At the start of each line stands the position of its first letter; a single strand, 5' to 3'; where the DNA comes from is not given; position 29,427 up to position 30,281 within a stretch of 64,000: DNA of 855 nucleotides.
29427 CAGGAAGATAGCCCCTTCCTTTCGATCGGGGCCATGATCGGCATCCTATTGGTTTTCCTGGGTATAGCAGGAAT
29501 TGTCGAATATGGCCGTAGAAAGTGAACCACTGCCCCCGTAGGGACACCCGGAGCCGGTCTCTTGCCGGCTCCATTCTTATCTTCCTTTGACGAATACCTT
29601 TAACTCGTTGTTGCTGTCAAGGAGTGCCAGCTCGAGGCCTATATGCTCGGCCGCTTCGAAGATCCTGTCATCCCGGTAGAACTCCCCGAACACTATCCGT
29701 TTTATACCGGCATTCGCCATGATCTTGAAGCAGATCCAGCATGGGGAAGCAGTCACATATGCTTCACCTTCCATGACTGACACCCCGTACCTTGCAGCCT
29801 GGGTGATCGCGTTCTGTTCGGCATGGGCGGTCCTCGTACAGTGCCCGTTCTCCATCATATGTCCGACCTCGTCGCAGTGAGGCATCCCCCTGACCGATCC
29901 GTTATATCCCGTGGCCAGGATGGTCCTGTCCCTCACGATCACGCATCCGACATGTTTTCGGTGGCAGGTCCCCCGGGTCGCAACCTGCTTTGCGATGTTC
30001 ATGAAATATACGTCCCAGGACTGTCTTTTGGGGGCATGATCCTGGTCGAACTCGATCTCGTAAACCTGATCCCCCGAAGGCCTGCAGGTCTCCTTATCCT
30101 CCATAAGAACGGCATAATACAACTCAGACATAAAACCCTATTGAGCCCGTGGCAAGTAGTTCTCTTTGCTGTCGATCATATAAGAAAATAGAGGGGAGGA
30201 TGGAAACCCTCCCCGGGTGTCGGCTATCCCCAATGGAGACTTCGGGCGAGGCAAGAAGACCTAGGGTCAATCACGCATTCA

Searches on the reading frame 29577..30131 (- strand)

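Call 44: search_protein_families(library=pfam, proteins=[window:29577-30131:-], max_evalue=0.00001)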
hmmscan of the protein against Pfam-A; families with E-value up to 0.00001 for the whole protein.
window:29577-30131:- (184 aa): 2 families
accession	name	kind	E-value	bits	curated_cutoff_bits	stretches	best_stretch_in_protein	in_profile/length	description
PF00383.29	dCMP_cyt_deam_1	-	9.8e-25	86.8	25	1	38-149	2-101/102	Cytidine and deoxycytidylate deaminase zinc-binding region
PF14437.12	MafB19-deam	-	1.1e-17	64.6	27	1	38-152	2-103/142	MafB19-like deaminase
